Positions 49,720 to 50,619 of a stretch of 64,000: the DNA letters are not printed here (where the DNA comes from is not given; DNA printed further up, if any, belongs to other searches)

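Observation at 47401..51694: ECF transporter (S-T-A-A') co-oriented with a nucleoside hydrolase, near ribokinase and GntR: candidate nucleoside/queuosine-type salvage module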

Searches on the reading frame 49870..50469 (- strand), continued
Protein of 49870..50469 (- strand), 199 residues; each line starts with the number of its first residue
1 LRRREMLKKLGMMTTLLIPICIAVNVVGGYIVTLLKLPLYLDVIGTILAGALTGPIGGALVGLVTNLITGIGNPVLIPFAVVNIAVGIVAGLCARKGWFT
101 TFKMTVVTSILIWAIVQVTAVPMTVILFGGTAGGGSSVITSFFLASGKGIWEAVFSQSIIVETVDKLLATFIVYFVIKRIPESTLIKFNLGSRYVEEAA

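Call 50: find_homologous_proteins(query=A1, max_evalue=0.001)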
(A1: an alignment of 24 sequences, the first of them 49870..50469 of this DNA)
Query A1 (24 sequences) (199 aa, profile of the alignment): 372 proteins with E <= 0.001 among 8000 candidates; the best 120 are listed.
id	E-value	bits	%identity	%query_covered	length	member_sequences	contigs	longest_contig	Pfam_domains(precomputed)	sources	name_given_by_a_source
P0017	7.9e-91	321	44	98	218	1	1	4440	PF12822.13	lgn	-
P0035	8.7e-91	321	45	98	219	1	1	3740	PF12822.13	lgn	-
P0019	2.7e-90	319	43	98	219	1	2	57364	PF12822.13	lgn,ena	-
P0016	3.8e-90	319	44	98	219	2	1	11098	PF12822.13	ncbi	-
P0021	6.6e-90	318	43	98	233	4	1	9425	PF12822.13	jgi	-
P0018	1.9e-89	317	44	98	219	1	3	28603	PF12822.13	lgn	-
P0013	2.5e-89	316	48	98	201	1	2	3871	PF12822.13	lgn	-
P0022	8.0e-89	315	43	98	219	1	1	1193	PF12822.13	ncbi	-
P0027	2.0e-88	313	40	99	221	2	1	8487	PF12822.13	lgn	-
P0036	8.4e-86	305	45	91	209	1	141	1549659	PF12822.13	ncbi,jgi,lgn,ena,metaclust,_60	jgi:energy-coupling factor transport system substrate-specific component|metaclust:\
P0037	1.0e-85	304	47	91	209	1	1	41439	PF12822.13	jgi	-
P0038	4.0e-85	303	43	98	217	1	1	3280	PF12822.13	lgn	-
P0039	7.8e-85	302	47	99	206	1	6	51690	PF12822.13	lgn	-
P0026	1.0e-84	301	44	98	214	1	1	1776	PF12822.13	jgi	jgi:energy-coupling factor transport system substrate-specific component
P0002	4.1e-84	299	78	95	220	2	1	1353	PF12822.13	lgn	-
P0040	5.6e-84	299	42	98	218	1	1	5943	PF12822.13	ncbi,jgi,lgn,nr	ncbi:MAG: ECF transporter S component [Spirochaetaceae bacterium]|jgi:energy-coupling factor transpo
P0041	1.0e-83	298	42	98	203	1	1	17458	PF12822.13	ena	-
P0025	3.2e-83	296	42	98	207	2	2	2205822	PF12822.13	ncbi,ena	-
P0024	3.7e-83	296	42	99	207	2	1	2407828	PF12822.13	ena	-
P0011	7.0e-83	295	50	98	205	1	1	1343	PF12822.13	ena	-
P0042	1.2e-82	294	43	98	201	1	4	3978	PF12822.13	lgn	-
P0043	1.3e-82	294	42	98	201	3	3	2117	PF12822.13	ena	-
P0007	2.3e-81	290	59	96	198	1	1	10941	PF12822.13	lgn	-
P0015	2.8e-81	290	45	99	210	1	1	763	PF12822.13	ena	-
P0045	2.3e-80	287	45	94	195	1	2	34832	PF12822.13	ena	-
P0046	4.2e-80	286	45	93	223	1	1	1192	PF12822.13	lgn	-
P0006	7.3e-80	285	69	98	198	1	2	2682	PF12822.13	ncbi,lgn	-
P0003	7.7e-80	285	78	96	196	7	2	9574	PF12822.13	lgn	-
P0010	1.2e-79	285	53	95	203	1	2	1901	PF12822.13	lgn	-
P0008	1.9e-79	284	53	96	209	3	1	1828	PF12822.13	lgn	-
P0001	2.9e-79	283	100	97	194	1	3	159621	PF12822.13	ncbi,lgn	-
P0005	4.0e-79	283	70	99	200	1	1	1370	PF12822.13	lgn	-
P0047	4.3e-79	283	43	99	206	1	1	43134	PF12822.13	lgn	-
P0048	4.4e-79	283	57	96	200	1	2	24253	PF12822.13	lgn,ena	-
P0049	8.6e-79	282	42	95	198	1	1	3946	PF12822.13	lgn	-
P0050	9.5e-79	282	59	94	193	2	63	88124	PF12822.13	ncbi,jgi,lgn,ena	jgi:energy-coupling factor transport system substrate-specific component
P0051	1.1e-78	282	44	99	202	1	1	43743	PF12822.13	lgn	-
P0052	1.3e-78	281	59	94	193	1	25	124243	PF12822.13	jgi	jgi:energy-coupling factor transport system substrate-specific component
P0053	2.3e-78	280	59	94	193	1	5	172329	PF12822.13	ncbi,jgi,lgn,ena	jgi:energy-coupling factor transport system substrate-specific component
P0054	2.5e-78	280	60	94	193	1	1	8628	PF12822.13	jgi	jgi:energy-coupling factor transport system substrate-specific component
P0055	2.9e-78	280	60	94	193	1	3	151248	PF12822.13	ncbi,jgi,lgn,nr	ncbi:MAG: ECF transporter S component [Erysipelothrix sp.]|jgi:energy-coupling factor transport syst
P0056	3.0e-78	280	59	94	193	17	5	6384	PF12822.13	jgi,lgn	jgi:energy-coupling factor transport system substrate-specific component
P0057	3.5e-78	280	60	94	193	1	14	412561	PF12822.13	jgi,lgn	jgi:energy-coupling factor transport system substrate-specific component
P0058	3.5e-78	280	40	98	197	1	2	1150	PF12822.13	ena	-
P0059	3.7e-78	280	42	98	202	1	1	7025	PF12822.13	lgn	-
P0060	3.7e-78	280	60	94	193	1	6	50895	PF12822.13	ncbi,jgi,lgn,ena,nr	ncbi:MAG: ECF transporter S component [Firmicutes bacterium HGW-Firmicutes-10]|jgi:energy-coupling f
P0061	4.8e-78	279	59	94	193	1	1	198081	PF12822.13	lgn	-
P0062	5.5e-78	279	43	98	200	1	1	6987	PF12822.13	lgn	-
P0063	6.8e-78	279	59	94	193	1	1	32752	PF12822.13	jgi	jgi:energy-coupling factor transport system substrate-specific component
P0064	7.9e-78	279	44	98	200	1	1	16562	PF12822.13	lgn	-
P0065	8.2e-78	279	42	98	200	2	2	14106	PF12822.13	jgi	-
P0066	9.4e-78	278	42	93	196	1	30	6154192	PF12822.13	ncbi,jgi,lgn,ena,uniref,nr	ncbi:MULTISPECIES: ECF transporter S component [Brevibacillus]|jgi:energy-coupling factor transport 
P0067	1.1e-77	278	42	98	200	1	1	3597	PF12822.13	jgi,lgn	-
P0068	1.2e-77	278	42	99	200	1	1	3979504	PF12822.13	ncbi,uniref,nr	ncbi:ECF transporter S component [Planococcus shenhongbingii]|uniref:ECF transporter S component n=1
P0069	1.4e-77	278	43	99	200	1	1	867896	PF12822.13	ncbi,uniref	ncbi:ECF transporter S component [Planococcus sp. 1R117A]|uniref:ECF transporter S component n=1 Tax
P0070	1.4e-77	278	42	98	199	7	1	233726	PF12822.13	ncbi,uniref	ncbi:ECF transporter S component [Viridibacillus arvi]|uniref:ECF transporter S component n=1 Tax=Vi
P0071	1.6e-77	278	42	98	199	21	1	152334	PF12822.13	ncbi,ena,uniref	ncbi:ECF transporter S component [Lysinibacillus sp. NPDC093688]|uniref:ECF transporter S component 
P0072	1.9e-77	277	42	99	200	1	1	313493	PF12822.13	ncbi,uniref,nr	ncbi:ECF transporter S component [Planococcus shenhongbingii]|uniref:ECF transporter S component n=1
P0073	2.1e-77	277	44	98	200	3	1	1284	PF12822.13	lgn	-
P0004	2.6e-77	277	78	97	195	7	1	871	PF12822.13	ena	-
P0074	3.0e-77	277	43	99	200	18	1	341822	PF12822.13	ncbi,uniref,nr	ncbi:ECF transporter S component [Planococcus sp. N064]|uniref:ECF transporter S component n=1 Tax=P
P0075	3.6e-77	277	47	95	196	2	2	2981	PF12822.13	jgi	jgi:energy-coupling factor transport system substrate-specific component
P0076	4.3e-77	276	43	97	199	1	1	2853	PF12822.13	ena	-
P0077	4.7e-77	276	43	98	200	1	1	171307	PF12822.13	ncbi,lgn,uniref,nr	ncbi:energy-coupling factor transport system substrate-specific component [Planococcus glaciei]|unir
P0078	5.8e-77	276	43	98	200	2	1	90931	PF12822.13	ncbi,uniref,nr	ncbi:histidine kinase [Planococcus glaciei]|uniref:ECF transporter S component n=1 Tax=Planococcus g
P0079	7.7e-77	275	38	98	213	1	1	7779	PF12822.13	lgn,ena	-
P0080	1.1e-76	275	43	99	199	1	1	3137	PF12822.13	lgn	-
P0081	1.2e-76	275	43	98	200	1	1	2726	PF12822.13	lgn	-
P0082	1.4e-76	275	45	98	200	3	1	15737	PF12822.13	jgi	jgi:energy-coupling factor transport system substrate-specific component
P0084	2.0e-76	274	43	98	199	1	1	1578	PF12822.13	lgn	-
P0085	2.2e-76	274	43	98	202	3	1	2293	PF12822.13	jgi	jgi:energy-coupling factor transport system substrate-specific component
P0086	2.2e-76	274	44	98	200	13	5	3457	PF12822.13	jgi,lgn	-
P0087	2.4e-76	274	41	98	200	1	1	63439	PF12822.13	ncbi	ncbi:ECF transporter S component [Sporosarcina sp. CAU 1771]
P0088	2.9e-76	274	43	98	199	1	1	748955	PF12822.13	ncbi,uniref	ncbi:ECF transporter S component [Chungangia koreensis]|uniref:ECF transporter S component n=1 Tax=C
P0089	4.0e-76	273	42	97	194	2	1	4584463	PF12822.13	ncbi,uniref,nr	ncbi:ECF transporter S component [Bacillus sp. FJAT-27245]|uniref:ECF transporter S component n=1 Ta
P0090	4.3e-76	273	43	98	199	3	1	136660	PF12822.13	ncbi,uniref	ncbi:ECF transporter S component [Chryseomicrobium palamuruense]|uniref:ECF transporter S component 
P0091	8.5e-76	272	42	97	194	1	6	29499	PF12822.13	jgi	jgi:energy-coupling factor transport system substrate-specific component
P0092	9.2e-76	272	46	98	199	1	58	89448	PF12822.13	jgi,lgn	jgi:energy-coupling factor transport system substrate-specific component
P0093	1.2e-75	272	43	97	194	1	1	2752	PF12822.13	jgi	jgi:energy-coupling factor transport system substrate-specific component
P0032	1.4e-75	271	39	93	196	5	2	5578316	PF12822.13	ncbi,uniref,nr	ncbi:ECF transporter S component [Neobacillus soli]|uniref:ECF transporter S component n=1 Tax=Neoba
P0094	2.7e-75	270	45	98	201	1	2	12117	PF12822.13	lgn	-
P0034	2.9e-75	270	35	98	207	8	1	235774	PF12822.13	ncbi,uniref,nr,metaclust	ncbi:ECF transporter S component [Paenibacillus dakarensis]|uniref:ECF transporter S component n=1 T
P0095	3.2e-75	270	38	98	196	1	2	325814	PF12822.13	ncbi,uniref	ncbi:ECF transporter S component [Neobacillus vireti]|uniref:ECF transporter S component n=1 Tax=Neo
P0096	3.2e-75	270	44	98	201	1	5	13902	PF12822.13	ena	-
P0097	3.2e-75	270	45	98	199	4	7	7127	PF12822.13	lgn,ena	-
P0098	4.3e-75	270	55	97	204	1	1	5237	PF12822.13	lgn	-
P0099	4.6e-75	270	44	98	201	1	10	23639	PF12822.13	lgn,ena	-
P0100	6.1e-75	269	43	98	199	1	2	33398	PF12822.13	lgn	-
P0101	6.2e-75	269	39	98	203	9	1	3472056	PF12822.13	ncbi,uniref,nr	ncbi:histidine kinase [Planococcus kocurii]|uniref:Histidine kinase n=2 Tax=Planococcus kocurii TaxI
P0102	7.3e-75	269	42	99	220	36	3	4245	PF12822.13,PF07694.18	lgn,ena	-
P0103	1.2e-74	268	43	96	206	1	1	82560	PF12822.13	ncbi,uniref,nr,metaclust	ncbi:ECF transporter S component [Ornithinibacillus californiensis]|uniref:ECF transporter S compone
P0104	1.2e-74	268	39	98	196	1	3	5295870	PF12822.13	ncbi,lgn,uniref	ncbi:ECF transporter S component [Neobacillus sp. FSL H8-0543]|uniref:ECF transporter S component n=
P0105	1.4e-74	268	43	98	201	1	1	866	PF12822.13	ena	-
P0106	1.5e-74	268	42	98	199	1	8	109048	PF12822.13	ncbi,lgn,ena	-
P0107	1.5e-74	268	44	96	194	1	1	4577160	PF12822.13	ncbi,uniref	ncbi:ECF transporter S component [Neobacillus sp. SCS-31]|uniref:ECF transporter S component n=1 Tax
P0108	1.7e-74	268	43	98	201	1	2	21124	PF12822.13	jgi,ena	-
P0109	2.0e-74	268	45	98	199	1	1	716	PF12822.13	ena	-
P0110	2.4e-74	267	39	99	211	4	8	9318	PF12822.13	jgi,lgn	-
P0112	4.8e-74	266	40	98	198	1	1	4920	PF12822.13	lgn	-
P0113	6.0e-74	266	36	98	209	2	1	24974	PF12822.13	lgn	-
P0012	7.0e-74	266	50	94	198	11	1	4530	PF12822.13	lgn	-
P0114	1.1e-73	265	41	97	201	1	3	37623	PF12822.13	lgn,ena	-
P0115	1.1e-73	265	43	98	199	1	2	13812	PF12822.13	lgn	-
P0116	1.2e-73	265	42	98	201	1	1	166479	PF12822.13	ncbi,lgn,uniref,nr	ncbi:ECF transporter S component [Shimazuella kribbensis]|uniref:ECF transporter S component n=1 Tax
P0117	1.3e-73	265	50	98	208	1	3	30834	PF12822.13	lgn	-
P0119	1.8e-73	265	46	98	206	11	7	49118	PF12822.13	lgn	-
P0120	1.9e-73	264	41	97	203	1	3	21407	PF12822.13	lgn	-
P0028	2.0e-73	264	45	98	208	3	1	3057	PF12822.13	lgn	-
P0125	2.7e-73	264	41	98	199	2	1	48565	PF12822.13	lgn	-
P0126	2.8e-73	264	44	99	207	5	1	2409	PF12822.13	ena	-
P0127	2.9e-73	264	41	97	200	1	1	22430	PF12822.13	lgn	-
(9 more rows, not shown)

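Call 51: search_dna_similar(query=window:49870-50469:-, collection=plasmids, mode=protein, max_evalue=0.001, max_rows=20)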
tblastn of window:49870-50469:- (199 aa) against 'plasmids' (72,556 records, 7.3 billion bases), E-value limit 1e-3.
Records with a match: 53; places in all: 62; records where one place covers at least 80% of the query: 51.
Best place of each record, by identity: <60% 53.
By first word of the organism name: Lactobacillus 8; Lactiplantibacillus 8; Enterococcus 7; Ligilactobacillus 6; Lactococcus 5; Haladaptatus 4; Paracoccus 4; Cetobacterium 2; Escherichia 2; Acetoanaerobium 1; and 6 more.
By predicted mobility (MOB-suite, as given by PLSDB): mobilizable 27; non-mobilizable 25; conjugative 1.
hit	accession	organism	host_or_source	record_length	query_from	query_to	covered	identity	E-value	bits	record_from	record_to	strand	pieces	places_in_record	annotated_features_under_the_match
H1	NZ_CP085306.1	Haladaptatus pallidirubidus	cell culture,saline soil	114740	18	187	85%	43.9%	3e-28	117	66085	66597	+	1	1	ECF transporter S component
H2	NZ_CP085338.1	Haladaptatus halobius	cell culture,saline soil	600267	18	185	84%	42.0%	2e-29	120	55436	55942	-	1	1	ECF transporter S component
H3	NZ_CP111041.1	Haladaptatus caseinilyticus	cell culture,sediment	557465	18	185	84%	42.0%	4e-28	117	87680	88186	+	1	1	ECF transporter S component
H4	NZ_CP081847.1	Enterococcus raffinosus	Homo sapiens,feces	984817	18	197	90%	37.8%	4e-29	120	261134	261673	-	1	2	ECF transporter S component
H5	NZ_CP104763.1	Enterococcus raffinosus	-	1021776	18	197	90%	37.8%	4e-29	120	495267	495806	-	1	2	record has no annotation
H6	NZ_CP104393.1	Enterococcus raffinosus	fermented food (Meju)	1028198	18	197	90%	37.8%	4e-29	120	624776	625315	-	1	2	record has no annotation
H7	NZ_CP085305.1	Haladaptatus pallidirubidus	cell culture,saline soil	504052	18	185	84%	40.2%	7e-29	119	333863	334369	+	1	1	ECF transporter S component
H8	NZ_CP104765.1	Enterococcus raffinosus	Homo sapiens,urine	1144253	18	197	90%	37.2%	1e-27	115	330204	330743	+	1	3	record has no annotation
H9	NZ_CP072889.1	Enterococcus raffinosus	stream/river surface water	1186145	18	197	90%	37.2%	1e-27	115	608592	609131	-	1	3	record has no annotation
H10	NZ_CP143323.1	Cetobacterium somerae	intestine of Yellow Catfish,pure culture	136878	22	187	83%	39.3%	2e-20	96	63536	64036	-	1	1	CD3073 family putative ECF transporter S component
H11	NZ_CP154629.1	Acetoanaerobium noterae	cell culture,Sludge of a digestion ...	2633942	22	187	83%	38.7%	4e-16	83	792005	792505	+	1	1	none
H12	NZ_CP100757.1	Natrinema gelatinilyticum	marine sediment,sediment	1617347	18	182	83%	38.6%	9e-26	110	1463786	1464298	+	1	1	record has no annotation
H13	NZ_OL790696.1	Escherichia coli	-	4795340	18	188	86%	37.2%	3e-19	92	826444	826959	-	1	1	none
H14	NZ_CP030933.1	Enterococcus gilvus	cow,milk,milk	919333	2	182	91%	35.0%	6e-13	74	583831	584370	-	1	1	CD3073 family putative ECF transporter S component | CD3072 family TudS-related putative desulfidase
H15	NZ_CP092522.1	Cetobacterium somerae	Danio rerio,tissue sample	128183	22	187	83%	38.1%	6e-20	94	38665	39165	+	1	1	CD3073 family putative ECF transporter S component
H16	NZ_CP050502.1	Lacticaseibacillus paracasei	Single cell,Animal feed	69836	18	182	83%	37.5%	2e-16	84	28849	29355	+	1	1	ECF transporter S component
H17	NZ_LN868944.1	Salmonella enterica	Homo sapiens,feces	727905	18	188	86%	36.0%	3e-18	89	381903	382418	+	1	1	ECF transporter S component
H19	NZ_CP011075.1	Brevibacillus laterosporus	Oryza sativa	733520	1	183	92%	32.4%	2e-17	86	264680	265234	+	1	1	hypothetical protein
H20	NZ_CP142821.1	Enterococcus faecalis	Pig,Single cell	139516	18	186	85%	34.5%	9e-10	64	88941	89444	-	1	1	ECF transporter S component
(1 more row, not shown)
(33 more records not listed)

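Call 52: get_annotated_region(hit=H17, flank=7000)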
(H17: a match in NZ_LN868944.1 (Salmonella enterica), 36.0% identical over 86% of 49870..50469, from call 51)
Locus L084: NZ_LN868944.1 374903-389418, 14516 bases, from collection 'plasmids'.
description: Salmonella enterica subsp. enterica serovar Senftenberg strain NCTC10384 plasmid 2, complete sequence
organism: Salmonella enterica (NCBI taxid 28150)
taxonomy: Bacteria; Pseudomonadota; Gammaproteobacteria; Enterobacterales; Enterobacteriaceae; Salmonella; Salmonella enterica
host: -; source: Homo sapiens,feces; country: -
typing (MOB-suite, as given by PLSDB): non-mobilizable
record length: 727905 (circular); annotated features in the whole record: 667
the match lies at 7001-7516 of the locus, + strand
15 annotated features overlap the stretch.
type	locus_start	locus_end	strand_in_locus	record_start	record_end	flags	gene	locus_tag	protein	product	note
CDS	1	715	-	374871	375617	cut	-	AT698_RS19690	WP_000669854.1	oxidative stress defense protein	-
CDS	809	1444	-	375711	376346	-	argO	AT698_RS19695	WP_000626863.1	arginine exporter ArgO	GO:1903826 - L-arginine transmembrane transport [Evidence IEA]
CDS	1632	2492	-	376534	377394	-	-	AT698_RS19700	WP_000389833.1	small-conductance mechanosensitive channel MscS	-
CDS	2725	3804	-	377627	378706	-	fbaA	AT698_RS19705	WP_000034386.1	class II fructose-bisphosphate aldolase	GO:0005975 - carbohydrate metabolic process [Evidence IEA]; GO:0006096 - glycolytic process [Evidence IEA]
CDS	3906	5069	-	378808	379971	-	pgk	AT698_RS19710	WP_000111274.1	phosphoglycerate kinase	-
CDS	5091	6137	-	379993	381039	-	epd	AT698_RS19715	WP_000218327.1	erythrose-4-phosphate dehydrogenase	GO:0042823 - pyridoxal phosphate biosynthetic process [Evidence IEA]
CDS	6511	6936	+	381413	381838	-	-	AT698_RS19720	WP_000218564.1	PPC domain-containing DNA-binding protein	-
CDS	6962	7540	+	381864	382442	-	-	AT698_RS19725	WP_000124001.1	ECF transporter S component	-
CDS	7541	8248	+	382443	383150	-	-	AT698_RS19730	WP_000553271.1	energy-coupling factor transporter transmembrane component T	GO:0055085 - transmembrane transport [Evidence IEA]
CDS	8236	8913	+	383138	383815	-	-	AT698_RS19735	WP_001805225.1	energy-coupling factor ABC transporter ATP-binding protein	-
CDS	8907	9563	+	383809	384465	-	-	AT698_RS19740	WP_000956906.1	ATP-binding cassette domain-containing protein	-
CDS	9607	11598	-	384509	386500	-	tkt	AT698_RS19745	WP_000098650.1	transketolase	GO:0006098 - pentose-phosphate shunt [Evidence IEA]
CDS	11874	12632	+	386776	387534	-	-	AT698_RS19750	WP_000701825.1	M48 family metallopeptidase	-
CDS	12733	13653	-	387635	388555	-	speB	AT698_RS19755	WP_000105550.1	agmatinase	GO:0008295 - spermidine biosynthetic process [Evidence IEA]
CDS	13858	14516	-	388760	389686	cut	-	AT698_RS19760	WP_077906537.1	alpha/beta hydrolase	-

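Call 53: get_annotated_region(hit=H14, flank=7000)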
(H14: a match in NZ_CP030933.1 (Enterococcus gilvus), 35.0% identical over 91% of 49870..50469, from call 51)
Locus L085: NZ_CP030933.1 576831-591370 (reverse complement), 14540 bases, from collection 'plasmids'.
description: Enterococcus gilvus strain CR1 plasmid pCR1A, complete sequence
organism: Enterococcus gilvus (NCBI taxid 160453)
taxonomy: Bacteria; Bacillota; Bacilli; Lactobacillales; Enterococcaceae; Enterococcus; Enterococcus gilvus
host: -; source: cow,milk,milk; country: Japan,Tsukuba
typing (MOB-suite, as given by PLSDB): non-mobilizable
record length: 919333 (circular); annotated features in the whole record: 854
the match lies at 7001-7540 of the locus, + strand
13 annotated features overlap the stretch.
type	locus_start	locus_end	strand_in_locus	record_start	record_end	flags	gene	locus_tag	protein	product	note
CDS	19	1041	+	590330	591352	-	selD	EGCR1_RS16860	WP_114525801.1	selenide, water dikinase SelD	GO:0001887 - selenium compound metabolic process [Evidence IEA]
CDS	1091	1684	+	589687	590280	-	yedF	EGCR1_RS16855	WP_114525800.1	sulfurtransferase-like selenium metabolism protein YedF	-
CDS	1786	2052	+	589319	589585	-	-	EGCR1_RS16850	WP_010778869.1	DUF3343 domain-containing protein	-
CDS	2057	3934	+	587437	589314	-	selB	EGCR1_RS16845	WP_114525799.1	selenocysteine-specific translation elongation factor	GO:0001514 - selenocysteine incorporation [Evidence IEA]; GO:0006414 - translational elongation [Evidence IEA]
CDS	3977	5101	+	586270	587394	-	-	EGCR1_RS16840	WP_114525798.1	aminotransferase class V-fold PLP-dependent enzyme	-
CDS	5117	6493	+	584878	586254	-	selA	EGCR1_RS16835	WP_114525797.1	L-seryl-tRNA(Sec) selenium transferase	GO:0016260 - selenocysteine biosynthetic process [Evidence IEA]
CDS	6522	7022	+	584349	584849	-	-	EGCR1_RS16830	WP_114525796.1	CD3072 family TudS-related putative desulfidase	-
CDS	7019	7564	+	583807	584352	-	-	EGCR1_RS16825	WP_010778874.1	CD3073 family putative ECF transporter S component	-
CDS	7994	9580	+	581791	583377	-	-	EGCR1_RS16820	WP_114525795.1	ribosomal protection-like ABC-F family protein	-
CDS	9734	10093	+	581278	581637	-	-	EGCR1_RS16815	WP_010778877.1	YxeA family protein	-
CDS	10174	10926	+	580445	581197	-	-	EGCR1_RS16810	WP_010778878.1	ABC transporter ATP-binding protein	-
CDS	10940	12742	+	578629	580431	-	-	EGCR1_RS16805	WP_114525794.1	FtsX-like permease family protein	-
CDS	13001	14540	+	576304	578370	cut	-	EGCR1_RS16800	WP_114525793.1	LTA synthase family protein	-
